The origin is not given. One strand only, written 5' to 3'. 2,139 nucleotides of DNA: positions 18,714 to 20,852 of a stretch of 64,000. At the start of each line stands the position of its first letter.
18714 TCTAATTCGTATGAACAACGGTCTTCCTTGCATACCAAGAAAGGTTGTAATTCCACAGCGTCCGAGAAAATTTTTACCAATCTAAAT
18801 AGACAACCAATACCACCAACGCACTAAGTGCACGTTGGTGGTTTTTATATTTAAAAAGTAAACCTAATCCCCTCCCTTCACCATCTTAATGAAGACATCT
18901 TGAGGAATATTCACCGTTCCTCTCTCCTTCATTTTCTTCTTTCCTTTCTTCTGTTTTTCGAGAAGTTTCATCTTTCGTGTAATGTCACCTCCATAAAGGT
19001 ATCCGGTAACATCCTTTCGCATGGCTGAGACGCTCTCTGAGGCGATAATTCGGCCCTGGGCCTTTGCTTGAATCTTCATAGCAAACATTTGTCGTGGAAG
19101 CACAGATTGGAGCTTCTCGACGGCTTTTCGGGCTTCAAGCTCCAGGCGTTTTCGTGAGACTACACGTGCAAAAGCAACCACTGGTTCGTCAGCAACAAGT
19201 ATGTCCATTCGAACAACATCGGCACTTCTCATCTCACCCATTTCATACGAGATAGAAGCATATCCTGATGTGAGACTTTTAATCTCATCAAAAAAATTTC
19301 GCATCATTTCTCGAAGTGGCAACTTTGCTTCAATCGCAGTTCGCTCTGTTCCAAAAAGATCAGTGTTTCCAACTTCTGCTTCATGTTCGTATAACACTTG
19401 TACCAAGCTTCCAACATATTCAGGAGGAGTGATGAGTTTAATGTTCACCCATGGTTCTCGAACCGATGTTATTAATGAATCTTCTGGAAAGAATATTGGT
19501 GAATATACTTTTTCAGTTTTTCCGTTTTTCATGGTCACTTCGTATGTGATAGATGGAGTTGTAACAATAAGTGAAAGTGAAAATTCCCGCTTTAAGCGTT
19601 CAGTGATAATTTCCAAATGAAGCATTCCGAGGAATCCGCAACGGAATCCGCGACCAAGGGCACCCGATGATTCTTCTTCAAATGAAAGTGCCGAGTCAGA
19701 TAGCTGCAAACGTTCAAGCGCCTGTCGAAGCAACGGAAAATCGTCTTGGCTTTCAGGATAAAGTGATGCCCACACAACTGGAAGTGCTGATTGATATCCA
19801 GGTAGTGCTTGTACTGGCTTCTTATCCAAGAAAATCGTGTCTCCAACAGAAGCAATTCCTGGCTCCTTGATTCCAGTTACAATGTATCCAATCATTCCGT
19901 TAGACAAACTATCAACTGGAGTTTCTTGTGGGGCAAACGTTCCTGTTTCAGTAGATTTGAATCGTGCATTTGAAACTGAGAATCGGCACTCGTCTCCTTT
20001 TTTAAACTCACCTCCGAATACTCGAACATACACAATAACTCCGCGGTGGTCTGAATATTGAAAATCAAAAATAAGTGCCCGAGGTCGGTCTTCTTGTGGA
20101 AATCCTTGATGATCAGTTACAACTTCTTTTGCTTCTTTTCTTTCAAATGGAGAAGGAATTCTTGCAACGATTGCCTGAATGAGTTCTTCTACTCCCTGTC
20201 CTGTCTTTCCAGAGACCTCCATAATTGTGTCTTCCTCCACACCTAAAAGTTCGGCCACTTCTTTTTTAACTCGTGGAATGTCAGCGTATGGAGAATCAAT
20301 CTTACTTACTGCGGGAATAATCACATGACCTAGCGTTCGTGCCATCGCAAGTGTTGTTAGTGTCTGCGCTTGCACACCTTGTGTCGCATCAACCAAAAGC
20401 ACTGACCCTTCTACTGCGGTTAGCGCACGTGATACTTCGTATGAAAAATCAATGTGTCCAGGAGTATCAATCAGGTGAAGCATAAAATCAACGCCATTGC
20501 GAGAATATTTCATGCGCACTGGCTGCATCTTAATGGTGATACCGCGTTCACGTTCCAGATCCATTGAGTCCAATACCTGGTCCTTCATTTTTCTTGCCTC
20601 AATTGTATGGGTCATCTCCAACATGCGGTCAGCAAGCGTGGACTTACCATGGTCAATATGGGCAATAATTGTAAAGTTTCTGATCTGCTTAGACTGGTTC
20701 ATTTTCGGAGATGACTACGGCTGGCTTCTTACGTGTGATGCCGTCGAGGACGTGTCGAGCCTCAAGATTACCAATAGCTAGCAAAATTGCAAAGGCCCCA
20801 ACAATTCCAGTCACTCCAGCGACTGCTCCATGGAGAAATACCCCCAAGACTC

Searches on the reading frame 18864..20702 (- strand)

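Call 92: search_protein_families(library=pfam, proteins=[window:18864-20702:-], max_evalue=0.00001)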
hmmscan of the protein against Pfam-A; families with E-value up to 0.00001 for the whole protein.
window:18864-20702:- (612 aa): 5 families
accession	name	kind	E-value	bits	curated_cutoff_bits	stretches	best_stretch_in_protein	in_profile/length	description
PF00009.33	GTP_EFTU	-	4.5e-51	173.6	26.5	1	5-184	1-188/188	Elongation factor Tu GTP binding domain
PF06421.17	LepA_C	-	6e-36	123.3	29.7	1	504-608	2-106/107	GTP-binding protein LepA C-terminus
PF00679.30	EFG_C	-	7.7e-18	64.8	27.9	1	414-499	2-86/89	Elongation factor G C-terminus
PF03144.31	GTP_EFTU_D2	-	2.5e-07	31.4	30.3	1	221-290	1-72/73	Elongation factor Tu domain 2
PF14492.12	EFG_III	-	1.5e-06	28.6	27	1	308-380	4-73/75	Elongation Factor G, domain III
